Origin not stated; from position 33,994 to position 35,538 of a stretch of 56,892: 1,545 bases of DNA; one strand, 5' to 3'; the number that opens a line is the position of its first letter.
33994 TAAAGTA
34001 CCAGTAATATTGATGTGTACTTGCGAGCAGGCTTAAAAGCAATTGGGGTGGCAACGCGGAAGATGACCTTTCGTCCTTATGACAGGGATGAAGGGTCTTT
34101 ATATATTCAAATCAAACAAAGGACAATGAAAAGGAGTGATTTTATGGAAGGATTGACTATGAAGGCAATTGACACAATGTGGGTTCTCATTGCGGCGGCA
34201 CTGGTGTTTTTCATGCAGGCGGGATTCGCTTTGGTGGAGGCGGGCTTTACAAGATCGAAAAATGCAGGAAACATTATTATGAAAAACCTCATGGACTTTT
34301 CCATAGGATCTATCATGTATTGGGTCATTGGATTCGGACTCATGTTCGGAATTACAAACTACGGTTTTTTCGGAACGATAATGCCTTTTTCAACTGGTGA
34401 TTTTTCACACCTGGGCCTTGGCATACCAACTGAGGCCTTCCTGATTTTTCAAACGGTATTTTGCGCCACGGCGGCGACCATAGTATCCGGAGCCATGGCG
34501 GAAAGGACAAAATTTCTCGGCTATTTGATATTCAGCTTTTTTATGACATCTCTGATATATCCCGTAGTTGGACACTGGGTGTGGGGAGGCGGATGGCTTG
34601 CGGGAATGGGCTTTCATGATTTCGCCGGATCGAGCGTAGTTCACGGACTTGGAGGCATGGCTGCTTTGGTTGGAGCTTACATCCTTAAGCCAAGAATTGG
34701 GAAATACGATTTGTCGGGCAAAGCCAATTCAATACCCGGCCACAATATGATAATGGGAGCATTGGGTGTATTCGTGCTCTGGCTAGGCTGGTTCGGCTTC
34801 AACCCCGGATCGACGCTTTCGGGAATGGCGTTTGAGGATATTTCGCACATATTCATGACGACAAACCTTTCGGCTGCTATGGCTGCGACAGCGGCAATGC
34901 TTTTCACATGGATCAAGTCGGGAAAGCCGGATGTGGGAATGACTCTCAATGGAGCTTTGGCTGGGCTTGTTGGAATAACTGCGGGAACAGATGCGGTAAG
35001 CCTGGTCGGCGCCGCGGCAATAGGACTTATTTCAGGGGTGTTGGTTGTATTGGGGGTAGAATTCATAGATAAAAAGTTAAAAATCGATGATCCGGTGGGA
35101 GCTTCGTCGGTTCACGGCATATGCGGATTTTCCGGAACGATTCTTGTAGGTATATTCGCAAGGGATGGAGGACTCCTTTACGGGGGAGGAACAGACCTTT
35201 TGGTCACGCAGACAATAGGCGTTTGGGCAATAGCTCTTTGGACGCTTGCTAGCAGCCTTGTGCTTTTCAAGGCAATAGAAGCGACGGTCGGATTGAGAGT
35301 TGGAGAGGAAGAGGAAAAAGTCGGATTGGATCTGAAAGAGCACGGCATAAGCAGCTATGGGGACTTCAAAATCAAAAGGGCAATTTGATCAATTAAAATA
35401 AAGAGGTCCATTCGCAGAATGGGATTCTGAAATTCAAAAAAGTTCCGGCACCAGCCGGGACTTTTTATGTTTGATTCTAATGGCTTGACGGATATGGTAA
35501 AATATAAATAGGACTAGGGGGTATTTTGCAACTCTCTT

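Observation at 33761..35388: Ammonium transporter controlled by a T-box riboswitch with an overlapping Glu/Asn specifier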

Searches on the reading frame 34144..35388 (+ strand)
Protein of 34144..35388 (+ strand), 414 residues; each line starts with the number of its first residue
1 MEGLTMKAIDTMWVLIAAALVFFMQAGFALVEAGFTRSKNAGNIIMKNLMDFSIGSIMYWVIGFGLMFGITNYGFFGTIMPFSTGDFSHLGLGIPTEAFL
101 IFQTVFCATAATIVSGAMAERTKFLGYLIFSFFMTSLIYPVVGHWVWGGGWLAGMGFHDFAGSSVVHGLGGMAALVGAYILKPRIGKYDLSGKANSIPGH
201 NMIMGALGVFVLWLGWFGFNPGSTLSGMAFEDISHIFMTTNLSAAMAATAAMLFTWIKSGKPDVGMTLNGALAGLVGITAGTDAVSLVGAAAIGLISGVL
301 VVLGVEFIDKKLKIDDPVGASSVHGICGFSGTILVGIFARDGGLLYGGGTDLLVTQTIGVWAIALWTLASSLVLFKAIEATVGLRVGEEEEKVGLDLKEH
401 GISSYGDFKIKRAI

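Call 11: search_protein_families(library=pfam, proteins=[window:34144-35388:+])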
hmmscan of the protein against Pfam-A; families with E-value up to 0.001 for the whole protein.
window:34144-35388:+ (414 aa): 1 family
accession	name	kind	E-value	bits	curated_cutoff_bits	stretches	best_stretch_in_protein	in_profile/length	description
PF00909.26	Ammonium_transp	-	4.3e-124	414.7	23.2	1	12-405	1-399/399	Ammonium Transporter Family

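Call 12: search_protein_families(library=ncbifam, proteins=[window:34144-35388:+])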
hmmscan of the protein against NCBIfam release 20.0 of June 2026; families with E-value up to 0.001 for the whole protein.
window:34144-35388:+ (414 aa): 3 families
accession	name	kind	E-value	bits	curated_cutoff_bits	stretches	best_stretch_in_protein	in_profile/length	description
TIGR00836.1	amt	subfamily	7.1e-130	433.6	343.3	1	10-405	1-406/406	ammonium transporter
TIGR03644.1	marine_trans_1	hypoth_equivalog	1e-119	400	514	1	8-408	2-404/404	probable ammonium transporter, marine subtype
NF007947.0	PRK10666.1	equivalog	9e-66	222.5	657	1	8-405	29-426/428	ammonium transporter AmtB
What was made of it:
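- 34144..35388 (+): amt, an Amt-family ammonium transporter of 414 aa. Ribosome-binding site AAAGGAG at 34130-36. PF00909 E = 4e-124; TIGR00836 433.6 bits against a cut-off of 343.3 (calls 11, 12).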

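Call 13: find_homologous_proteins(query=window:34144-35388:+, max_evalue=1e-30)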
Query window:34144-35388:+ (414 aa): 8000 proteins with E <= 1e-30 among 8000 candidates; the best 120 are listed.
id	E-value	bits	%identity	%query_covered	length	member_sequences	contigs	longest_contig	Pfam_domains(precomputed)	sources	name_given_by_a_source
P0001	7.2e-259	877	98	100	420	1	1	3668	PF00909.27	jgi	-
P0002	1.5e-248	843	93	100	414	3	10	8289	PF00909.27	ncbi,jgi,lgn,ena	-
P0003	1.4e-240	816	90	100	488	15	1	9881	PF00909.27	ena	-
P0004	8.0e-234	794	87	100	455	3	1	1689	PF00909.27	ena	-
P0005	4.8e-231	785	87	100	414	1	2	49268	PF00909.27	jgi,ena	-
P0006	1.2e-230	784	86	100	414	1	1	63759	PF00909.27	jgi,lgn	jgi:Amt family ammonium transporter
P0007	5.4e-227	772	84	100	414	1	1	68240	PF00909.27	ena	-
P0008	4.2e-226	769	83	100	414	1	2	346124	PF00909.27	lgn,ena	-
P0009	5.7e-188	643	71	98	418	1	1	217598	PF00909.27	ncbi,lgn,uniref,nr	ncbi:ammonium transporter (TC 1.A.11) [Natronincola peptidivorans]|uniref:Ammonium transporter n=1 T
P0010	6.1e-188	643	71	98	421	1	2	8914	PF00909.27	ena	-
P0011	6.5e-187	640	71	98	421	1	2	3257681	PF00909.27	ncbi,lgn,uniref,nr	ncbi:ammonium transporter [Serpentinicella alkaliphila]|uniref:Ammonium transporter n=1 Tax=Serpenti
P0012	4.9e-186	637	71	98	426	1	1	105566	PF00909.27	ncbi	-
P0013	3.1e-184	631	70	98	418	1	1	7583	PF00909.27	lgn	-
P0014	8.0e-184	629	69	98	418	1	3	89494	PF00909.27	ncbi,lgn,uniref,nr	ncbi:ammonium transporter [Anaerovirgula multivorans]|uniref:Ammonium transporter n=1 Tax=Anaerovirg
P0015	7.3e-183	626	70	98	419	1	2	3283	PF00909.27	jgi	jgi:Amt family ammonium transporter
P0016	7.4e-183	626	69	98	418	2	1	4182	PF00909.27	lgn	-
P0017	9.7e-183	626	70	98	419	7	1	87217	PF00909.27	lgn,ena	-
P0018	2.1e-182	625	70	98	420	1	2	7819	PF00909.27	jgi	jgi:Amt family ammonium transporter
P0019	2.7e-182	624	71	98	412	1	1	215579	PF00909.27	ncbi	-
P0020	2.9e-182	624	70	98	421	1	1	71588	PF00909.27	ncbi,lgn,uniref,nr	ncbi:ammonium transporter [Clostridium grantii]|uniref:Ammonium transporter n=1 Tax=Clostridium gran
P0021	6.7e-182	623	69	98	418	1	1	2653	PF00909.27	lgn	-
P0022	2.5e-181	621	68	98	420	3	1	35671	PF00909.27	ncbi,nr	ncbi:MAG: ammonium transporter [Bacillota bacterium]|nr:ammonium transporter [Bacillota bacterium]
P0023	3.2e-181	621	70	98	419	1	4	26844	PF00909.27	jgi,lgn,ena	-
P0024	7.0e-181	620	70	98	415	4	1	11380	PF00909.27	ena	-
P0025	1.1e-180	619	68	98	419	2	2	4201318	PF00909.27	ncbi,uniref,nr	ncbi:ammonium transporter [Clostridium aceticum]|uniref:Ammonium transporter n=1 Tax=Clostridium ace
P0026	2.6e-180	618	70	98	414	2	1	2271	PF00909.27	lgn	-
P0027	2.8e-180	618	68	98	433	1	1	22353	PF00909.27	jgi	jgi:Amt family ammonium transporter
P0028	3.1e-180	618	68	98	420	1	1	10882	PF00909.27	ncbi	-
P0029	1.7e-179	615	68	98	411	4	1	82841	PF00909.27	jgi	-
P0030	2.0e-179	615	69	98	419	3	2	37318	PF00909.27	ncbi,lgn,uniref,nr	ncbi:ammonium transporter [Maledivibacter halophilus]|uniref:Ammonium transporter n=1 Tax=Malediviba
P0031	3.7e-179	614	69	98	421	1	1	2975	PF00909.27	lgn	-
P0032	5.2e-179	614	68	98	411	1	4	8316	PF00909.27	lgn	-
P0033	7.0e-179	613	68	98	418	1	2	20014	PF00909.27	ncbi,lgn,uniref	ncbi:ammonium transporter [Anaerosolibacter sp.]|uniref:ammonium transporter n=1 Tax=Anaerosolibacte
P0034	8.3e-179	613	67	98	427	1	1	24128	PF00909.27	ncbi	-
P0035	9.2e-179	613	68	98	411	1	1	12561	PF00909.27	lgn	-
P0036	1.0e-178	613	69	98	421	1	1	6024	PF00909.27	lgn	-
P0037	1.2e-178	613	68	98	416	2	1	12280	PF00909.27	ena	-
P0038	1.6e-178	612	68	98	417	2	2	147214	PF00909.27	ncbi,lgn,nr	ncbi:MAG: ammonium transporter [Marinisporobacter sp.]|nr:ammonium transporter [Marinisporobacter sp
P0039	1.7e-178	612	69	98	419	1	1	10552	PF00909.27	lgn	-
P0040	1.7e-178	612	69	98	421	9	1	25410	PF00909.27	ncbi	-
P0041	1.8e-178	612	69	98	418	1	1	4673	PF00909.27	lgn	-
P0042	2.3e-178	612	68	97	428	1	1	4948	PF00909.27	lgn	-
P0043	2.4e-178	611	68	97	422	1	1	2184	PF00909.27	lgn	-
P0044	2.4e-178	611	68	98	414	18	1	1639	PF00909.27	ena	-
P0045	2.5e-178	611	69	98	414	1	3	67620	PF00909.27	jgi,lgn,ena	-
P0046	2.6e-178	611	69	98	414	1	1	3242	PF00909.27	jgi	jgi:Amt family ammonium transporter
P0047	3.0e-178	611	68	98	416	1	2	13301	PF00909.27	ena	-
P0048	3.1e-178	611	68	98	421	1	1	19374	PF00909.27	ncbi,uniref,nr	ncbi:ammonium transporter [Clostridium sp. DJ247]|uniref:ammonium transporter n=1 Tax=Clostridium sp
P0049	3.5e-178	611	69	98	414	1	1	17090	PF00909.27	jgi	jgi:Amt family ammonium transporter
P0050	3.6e-178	611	69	98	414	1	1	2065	PF00909.27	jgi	-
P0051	4.9e-178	610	69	98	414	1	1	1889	PF00909.27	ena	-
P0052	4.9e-178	610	69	98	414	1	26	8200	PF00909.27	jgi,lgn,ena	jgi:Amt family ammonium transporter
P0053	5.0e-178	610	68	98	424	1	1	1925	PF00909.27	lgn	-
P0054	5.1e-178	610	69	98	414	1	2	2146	PF00909.27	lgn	-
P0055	5.2e-178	610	68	98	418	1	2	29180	PF00909.27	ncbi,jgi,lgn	-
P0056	5.2e-178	610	67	98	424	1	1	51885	PF00909.27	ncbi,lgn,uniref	ncbi:ammonium transporter [Clostridium sediminicola]|uniref:ammonium transporter n=1 Tax=Clostridium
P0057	5.7e-178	610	68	98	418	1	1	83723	PF00909.27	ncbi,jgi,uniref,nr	ncbi:MAG: ammonium transporter [Anaerosolibacter sp.]|jgi:Amt family ammonium transporter|uniref:amm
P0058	6.9e-178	610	69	98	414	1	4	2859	PF00909.27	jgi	jgi:Amt family ammonium transporter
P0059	7.0e-178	610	67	97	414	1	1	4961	PF00909.27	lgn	-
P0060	9.1e-178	610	69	98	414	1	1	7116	PF00909.27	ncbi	ncbi:MAG: ammonium transporter [Eubacteriales bacterium]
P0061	1.1e-177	609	69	98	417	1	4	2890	PF00909.27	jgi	-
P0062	1.1e-177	609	69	98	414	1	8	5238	PF00909.27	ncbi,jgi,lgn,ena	-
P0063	1.1e-177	609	68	98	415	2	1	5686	PF00909.27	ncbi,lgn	ncbi:MAG: ammonium transporter [Thermotaleaceae bacterium]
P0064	1.2e-177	609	69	98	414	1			PF00909.27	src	-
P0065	1.3e-177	609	67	99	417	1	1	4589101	PF00909.27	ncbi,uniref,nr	ncbi:ammonium transporter [Crassaminicella profunda]|uniref:ammonium transporter n=1 Tax=Crassaminic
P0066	1.3e-177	609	69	98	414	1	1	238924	PF00909.27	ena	-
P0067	1.4e-177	609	67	99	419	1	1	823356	PF00909.27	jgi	jgi:Amt family ammonium transporter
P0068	1.7e-177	609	68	98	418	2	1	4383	PF00909.27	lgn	-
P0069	2.4e-177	608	68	99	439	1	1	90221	PF00909.27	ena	-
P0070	2.9e-177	608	69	98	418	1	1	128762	PF00909.27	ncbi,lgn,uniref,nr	ncbi:Amt family ammonium transporter [Anaerosolibacter carboniphilus]|uniref:Ammonium transporter n=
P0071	3.2e-177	608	67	98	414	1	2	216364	PF00909.27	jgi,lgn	jgi:Amt family ammonium transporter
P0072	3.5e-177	608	67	98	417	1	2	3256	PF00909.27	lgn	-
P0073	4.2e-177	607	69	98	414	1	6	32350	PF00909.27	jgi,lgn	jgi:Amt family ammonium transporter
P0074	4.6e-177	607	69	98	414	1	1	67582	PF00909.27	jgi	-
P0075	4.9e-177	607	69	98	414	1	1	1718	PF00909.27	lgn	-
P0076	6.1e-177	607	68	98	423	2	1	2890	PF00909.27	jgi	jgi:Amt family ammonium transporter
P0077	9.9e-177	606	67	98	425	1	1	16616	PF00909.27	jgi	jgi:ammonium transporter, Amt family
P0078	1.2e-176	606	67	98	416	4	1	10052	PF00909.27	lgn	-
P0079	1.5e-176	606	68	98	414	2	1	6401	PF00909.27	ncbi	-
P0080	1.5e-176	605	69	98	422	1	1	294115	PF00909.27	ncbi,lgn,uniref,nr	ncbi:ammonium transporter [Clostridium grantii]|uniref:Ammonium transporter n=1 Tax=Clostridium gran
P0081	4.1e-176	604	67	98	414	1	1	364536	PF00909.27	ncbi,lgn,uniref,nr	ncbi:ammonium transporter (TC 1.A.11) [Dethiosulfatibacter aminovorans DSM 17477]|uniref:Ammonium tr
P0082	7.6e-176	603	68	98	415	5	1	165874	PF00909.27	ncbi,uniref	ncbi:ammonium transporter [Anoxynatronum sibiricum]|uniref:Ammonium transporter n=1 Tax=Anoxynatronu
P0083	1.1e-175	603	67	98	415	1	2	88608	PF00909.27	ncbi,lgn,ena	-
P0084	1.2e-175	603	68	99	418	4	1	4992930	PF00909.27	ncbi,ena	-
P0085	1.4e-175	602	68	98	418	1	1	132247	PF00909.27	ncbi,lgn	ncbi:MAG: ammonium transporter [Bacillota bacterium]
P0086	2.3e-175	602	66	98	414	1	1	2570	PF00909.27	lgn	-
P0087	2.5e-175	601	69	98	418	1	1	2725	PF00909.27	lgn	-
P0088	2.7e-175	601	67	99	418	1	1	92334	PF00909.27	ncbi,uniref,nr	ncbi:ammonium transporter [Fusibacter sp. 3D3]|uniref:ammonium transporter n=1 Tax=Fusibacter sp. 3D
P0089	3.6e-175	601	69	98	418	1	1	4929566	PF00909.27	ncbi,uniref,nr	ncbi:ammonium transporter [Alkaliphilus metalliredigens QYMF]|uniref:Ammonium transporter n=1 Tax=Al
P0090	4.9e-175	601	69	97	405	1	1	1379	PF00909.27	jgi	jgi:Amt family ammonium transporter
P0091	6.7e-175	600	67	97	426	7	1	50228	PF00909.27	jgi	jgi:ammonium transporter, Amt family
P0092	9.7e-175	600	68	98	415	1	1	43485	PF00909.27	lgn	-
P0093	9.8e-175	600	67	98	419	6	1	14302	PF00909.27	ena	-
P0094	1.3e-174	599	66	98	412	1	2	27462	PF00909.27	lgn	-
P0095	1.9e-174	599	66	98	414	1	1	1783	PF00909.27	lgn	-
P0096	2.0e-174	599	67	98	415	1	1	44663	PF00909.27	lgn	-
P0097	2.1e-174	598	68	98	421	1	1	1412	PF00909.27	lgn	-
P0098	2.2e-174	598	68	99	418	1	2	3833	PF00909.27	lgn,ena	-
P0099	2.6e-174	598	68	99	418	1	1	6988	PF00909.27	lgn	-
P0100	3.9e-174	598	67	98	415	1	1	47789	PF00909.27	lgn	-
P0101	4.2e-174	597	68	97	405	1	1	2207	PF00909.27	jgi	jgi:Amt family ammonium transporter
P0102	1.1e-173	596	67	99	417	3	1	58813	PF00909.27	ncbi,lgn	-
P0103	1.7e-173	595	67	98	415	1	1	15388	PF00909.27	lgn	-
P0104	2.3e-173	595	69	97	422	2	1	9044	PF00909.27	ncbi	-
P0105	3.5e-173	594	65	98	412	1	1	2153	PF00909.27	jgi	-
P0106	3.6e-173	594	68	98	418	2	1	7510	PF00909.27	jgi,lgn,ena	-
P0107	3.7e-173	594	67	99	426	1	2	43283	PF00909.27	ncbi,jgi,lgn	-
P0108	4.2e-173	594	65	98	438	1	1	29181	PF00909.27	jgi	jgi:ammonium transporter, Amt family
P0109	5.3e-173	594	66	98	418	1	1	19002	PF00909.27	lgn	-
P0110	5.6e-173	594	68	98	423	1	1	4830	PF00909.27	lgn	-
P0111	8.7e-173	593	65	99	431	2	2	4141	PF00909.27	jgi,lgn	jgi:Amt family ammonium transporter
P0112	8.7e-173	593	67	98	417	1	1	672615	PF00909.27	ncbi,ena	-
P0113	1.0e-172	593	67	98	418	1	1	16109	PF00909.27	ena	-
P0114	1.4e-172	592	67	98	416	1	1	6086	PF00909.27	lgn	-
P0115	2.6e-172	592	67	98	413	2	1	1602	PF00909.27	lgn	-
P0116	2.8e-172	591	66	98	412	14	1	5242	PF00909.27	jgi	-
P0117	2.8e-172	591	68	98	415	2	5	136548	PF00909.27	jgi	-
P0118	3.9e-172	591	67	98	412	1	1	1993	PF00909.27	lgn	-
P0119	4.0e-172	591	67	98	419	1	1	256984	PF00909.27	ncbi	-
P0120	5.5e-172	591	66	98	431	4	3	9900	PF00909.27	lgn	-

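Call 16: find_related_loci(query=A1, collection=genome_contigs, flank=3000)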
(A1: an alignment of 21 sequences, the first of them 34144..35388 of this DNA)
Query A1 (414 aa) in genome_contigs; peptide patterns used: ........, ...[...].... (x = any residue, [..] = any of these).
600 stretches matched a pattern (row limit reached: there are more); 596 encode a relative of the query (tblastn E <= 1e-3); the best 80 are kept; 80 distinct loci.
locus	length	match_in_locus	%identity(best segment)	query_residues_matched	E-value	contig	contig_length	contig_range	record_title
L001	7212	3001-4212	67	8-411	0e+0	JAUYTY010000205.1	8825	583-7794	MAG: Eubacteriales bacterium isolate C8_metabat.bin.24_sub C8_k141_28014, whole genome shotgun sequence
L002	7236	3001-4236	61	2-408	7e-163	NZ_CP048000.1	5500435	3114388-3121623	Anaerocolumna sedimenticola strain CBA3638 chromosome, complete genome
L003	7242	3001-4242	63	1-411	2e-160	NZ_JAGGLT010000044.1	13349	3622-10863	Thermoanaerobacterium butyriciformans strain DSM 101588 Ga0454153_44, whole genome shotgun sequence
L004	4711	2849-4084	61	2-408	7e-163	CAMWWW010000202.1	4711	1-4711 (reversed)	MAG TPA_asm: uncultured Clostridia bacterium isolate SRR14411328_bin.14_metawrap_v1.3_MAG genome assembly, contig: NODE.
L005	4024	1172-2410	61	2-409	9e-164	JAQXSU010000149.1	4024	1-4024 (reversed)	MAG: Bacillota bacterium isolate SUG1491 k141_355401, whole genome shotgun sequence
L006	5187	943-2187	62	2-409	7e-157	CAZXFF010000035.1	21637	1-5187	MAG TPA_asm: uncultured Muribaculaceae bacterium isolate binchicken_co240_184 genome assembly, contig: NODE_1771_length_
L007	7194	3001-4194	65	8-408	7e-156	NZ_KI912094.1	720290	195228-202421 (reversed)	Halonatronum saccharophilum DSM 13868 HalsacDRAFT_HSE.5, whole genome shotgun sequence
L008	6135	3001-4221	63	2-408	6e-163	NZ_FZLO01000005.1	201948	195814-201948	Scatolibacter rhodanostii strain Marseille-P3890, whole genome shotgun sequence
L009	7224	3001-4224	60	2-408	3e-155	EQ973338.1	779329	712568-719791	Clostridium methylpentosum DSM 5476 Scfld0 genomic scaffold, whole genome shotgun sequence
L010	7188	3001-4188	64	8-408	4e-154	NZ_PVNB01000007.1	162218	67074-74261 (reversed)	Orenia metallireducens strain MSL40 Ga0139028_107, whole genome shotgun sequence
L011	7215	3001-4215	62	5-413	7e-154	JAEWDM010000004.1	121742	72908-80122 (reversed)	MAG: Bacillota bacterium isolate OH_PBB_98 k127_1181208, whole genome shotgun sequence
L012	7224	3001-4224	59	2-408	7e-152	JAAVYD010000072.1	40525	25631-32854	MAG: Bacillota bacterium isolate ABMPRH_144_0 k141_1113096, whole genome shotgun sequence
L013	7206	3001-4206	61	8-408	9e-151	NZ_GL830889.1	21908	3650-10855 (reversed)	Phascolarctobacterium succinatutens YIT 12067 Scfld90, whole genome shotgun sequence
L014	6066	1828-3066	59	4-408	4e-151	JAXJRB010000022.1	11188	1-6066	MAG: Lachnospiraceae bacterium isolate DOME_MAG_2987 2987_C0217_k141_38781, whole genome shotgun sequence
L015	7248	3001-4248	59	4-408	1e-150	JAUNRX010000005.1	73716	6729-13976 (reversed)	MAG: bacterium isolate S3R_St_47 NODE_90_length_73716_cov_31.512659, whole genome shotgun sequence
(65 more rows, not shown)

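Call 18: find_related_loci(query=window:34144-35388:+, collection=metagenome_contigs, flank=3000)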
Query window:34144-35388:+ (414 aa) in metagenome_contigs; peptide patterns used: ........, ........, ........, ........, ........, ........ (x = any residue, [..] = any of these).
600 stretches matched a pattern (row limit reached: there are more); 592 encode a relative of the query (tblastn E <= 1e-3); the best 80 are kept; 80 distinct loci.
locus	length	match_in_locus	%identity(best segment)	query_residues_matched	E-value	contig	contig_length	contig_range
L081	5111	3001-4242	93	1-414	0e+0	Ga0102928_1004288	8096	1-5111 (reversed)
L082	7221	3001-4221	61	7-412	2e-151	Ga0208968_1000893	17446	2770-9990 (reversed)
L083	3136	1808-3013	59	6-408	2e-157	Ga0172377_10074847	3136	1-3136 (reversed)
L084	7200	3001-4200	59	8-405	2e-142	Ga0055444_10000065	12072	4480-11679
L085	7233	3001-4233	57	8-405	2e-142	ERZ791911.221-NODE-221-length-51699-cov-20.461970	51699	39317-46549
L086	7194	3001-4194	60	9-412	5e-142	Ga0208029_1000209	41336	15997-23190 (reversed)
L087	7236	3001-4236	56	8-405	1e-139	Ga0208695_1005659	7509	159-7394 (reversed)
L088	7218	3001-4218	57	10-410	2e-138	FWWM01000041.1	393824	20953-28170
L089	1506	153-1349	57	9-412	6e-147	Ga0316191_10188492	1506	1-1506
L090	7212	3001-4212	56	4-412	6e-135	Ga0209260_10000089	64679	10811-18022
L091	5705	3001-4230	55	8-405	2e-134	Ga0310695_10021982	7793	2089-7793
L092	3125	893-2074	57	10-408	3e-139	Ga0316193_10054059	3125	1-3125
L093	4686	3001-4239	55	8-408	1e-133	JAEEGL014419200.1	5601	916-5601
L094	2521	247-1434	58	12-412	8e-139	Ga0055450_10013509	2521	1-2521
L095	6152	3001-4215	58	4-413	1e-131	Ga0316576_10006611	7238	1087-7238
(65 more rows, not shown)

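Call 19: find_encoding_contigs(protein=window:34144-35388:+, flank=3000, max_places=4)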
Protein window:34144-35388:+ (414 aa): 6 contigs read that carry it; 3 places shown.
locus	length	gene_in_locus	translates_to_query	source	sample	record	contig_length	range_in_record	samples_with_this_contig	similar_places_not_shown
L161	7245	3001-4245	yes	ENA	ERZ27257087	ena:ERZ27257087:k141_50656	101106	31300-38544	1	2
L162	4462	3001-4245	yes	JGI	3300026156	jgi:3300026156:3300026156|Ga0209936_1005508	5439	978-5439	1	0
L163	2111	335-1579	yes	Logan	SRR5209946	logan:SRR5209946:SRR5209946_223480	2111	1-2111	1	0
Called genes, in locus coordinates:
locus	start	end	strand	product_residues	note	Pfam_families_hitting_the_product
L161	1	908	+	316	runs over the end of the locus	PF00892:EamA, PF03151:TPT (faint), PF00892:EamA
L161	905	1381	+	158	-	PF00258:Flavodoxin_1, PF12641:Flavodoxin_3, PF12724:Flavodoxin_5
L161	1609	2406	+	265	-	PF01177:Asp_Glu_race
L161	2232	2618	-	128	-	-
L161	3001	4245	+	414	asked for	PF00909:Ammonium_transp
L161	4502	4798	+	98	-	PF25952:DUF7990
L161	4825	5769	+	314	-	PF01656:CbiA, PF02374:ArsA_ATPase, PF10609:ParA (faint), PF13614:AAA_31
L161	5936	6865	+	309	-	PF04463:2-thiour_desulf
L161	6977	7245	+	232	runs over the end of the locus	PF00005:ABC_tran, PF02463:SMC_N (weak), PF13304:AAA_21 (weak)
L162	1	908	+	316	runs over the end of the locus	PF00892:EamA, PF03151:TPT (faint), PF00892:EamA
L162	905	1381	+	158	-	PF00258:Flavodoxin_1, PF12641:Flavodoxin_3, PF12724:Flavodoxin_5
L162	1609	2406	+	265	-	PF01177:Asp_Glu_race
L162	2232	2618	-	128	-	-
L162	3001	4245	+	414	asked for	PF00909:Ammonium_transp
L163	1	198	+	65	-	?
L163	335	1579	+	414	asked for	PF00909:Ammonium_transp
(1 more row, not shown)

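Call 21: find_encoding_contigs(protein=P0008, flank=3000, max_places=2)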
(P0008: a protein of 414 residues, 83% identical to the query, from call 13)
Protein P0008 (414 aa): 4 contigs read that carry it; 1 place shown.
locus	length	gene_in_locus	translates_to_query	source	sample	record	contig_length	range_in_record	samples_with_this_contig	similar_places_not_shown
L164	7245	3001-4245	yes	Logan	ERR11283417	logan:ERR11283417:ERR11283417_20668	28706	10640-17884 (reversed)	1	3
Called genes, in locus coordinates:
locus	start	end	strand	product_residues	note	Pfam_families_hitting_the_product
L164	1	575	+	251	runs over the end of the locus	PF02682:CT_C_D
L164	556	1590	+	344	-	PF02626:CT_A_B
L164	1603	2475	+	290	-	PF14336:GLUCM-like_C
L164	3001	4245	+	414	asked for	PF00909:Ammonium_transp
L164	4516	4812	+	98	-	PF25952:DUF7990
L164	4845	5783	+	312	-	PF01656:CbiA, PF02374:ArsA_ATPase, PF10609:ParA (faint), PF13614:AAA_31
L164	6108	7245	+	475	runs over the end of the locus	PF13472:Lipase_GDSL_2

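Call 22: find_encoding_contigs(protein=P0007, flank=3000, max_places=2)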
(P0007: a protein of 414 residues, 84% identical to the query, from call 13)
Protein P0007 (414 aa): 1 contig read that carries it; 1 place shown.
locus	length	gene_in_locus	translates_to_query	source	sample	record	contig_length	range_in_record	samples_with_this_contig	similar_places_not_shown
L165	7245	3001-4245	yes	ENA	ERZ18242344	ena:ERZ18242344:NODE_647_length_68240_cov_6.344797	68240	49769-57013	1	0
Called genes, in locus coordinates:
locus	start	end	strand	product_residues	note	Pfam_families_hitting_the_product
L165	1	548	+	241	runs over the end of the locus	PF02682:CT_C_D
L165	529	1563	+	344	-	PF02626:CT_A_B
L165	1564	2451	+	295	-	PF14336:GLUCM-like_C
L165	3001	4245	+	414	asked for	PF00909:Ammonium_transp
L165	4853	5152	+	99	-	PF25952:DUF7990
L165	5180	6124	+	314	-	PF01656:CbiA, PF02374:ArsA_ATPase, PF10609:ParA (faint), PF13614:AAA_31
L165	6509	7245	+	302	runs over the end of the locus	PF03851:UvdE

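Call 23: find_encoding_contigs(protein=P0006, flank=3000, max_places=2)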
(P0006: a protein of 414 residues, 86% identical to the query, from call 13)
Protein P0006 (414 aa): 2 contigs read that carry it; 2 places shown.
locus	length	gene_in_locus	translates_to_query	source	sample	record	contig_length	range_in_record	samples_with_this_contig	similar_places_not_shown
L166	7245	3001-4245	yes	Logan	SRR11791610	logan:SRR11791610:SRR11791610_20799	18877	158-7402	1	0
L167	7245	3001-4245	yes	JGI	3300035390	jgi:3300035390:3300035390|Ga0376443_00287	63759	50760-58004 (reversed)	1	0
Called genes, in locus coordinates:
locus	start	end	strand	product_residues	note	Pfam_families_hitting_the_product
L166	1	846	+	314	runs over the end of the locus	PF00892:EamA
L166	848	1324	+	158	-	PF00258:Flavodoxin_1 (weak), PF12641:Flavodoxin_3, PF12724:Flavodoxin_5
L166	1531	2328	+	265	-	PF01177:Asp_Glu_race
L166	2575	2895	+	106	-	-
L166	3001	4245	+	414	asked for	PF00909:Ammonium_transp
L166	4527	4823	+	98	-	PF25952:DUF7990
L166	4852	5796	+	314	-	PF01656:CbiA, PF02374:ArsA_ATPase, PF10609:ParA (faint), PF13614:AAA_31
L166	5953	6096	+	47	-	-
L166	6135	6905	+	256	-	PF02463:SMC_N, PF00005:ABC_tran, PF13304:AAA_21 (faint)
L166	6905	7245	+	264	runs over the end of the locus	PF00950:ABC-3, PF01032:FecCD (weak)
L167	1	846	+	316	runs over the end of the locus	PF00892:EamA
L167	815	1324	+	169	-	PF00258:Flavodoxin_1 (weak), PF12641:Flavodoxin_3, PF12724:Flavodoxin_5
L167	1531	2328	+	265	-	PF01177:Asp_Glu_race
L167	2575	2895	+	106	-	-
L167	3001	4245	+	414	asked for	PF00909:Ammonium_transp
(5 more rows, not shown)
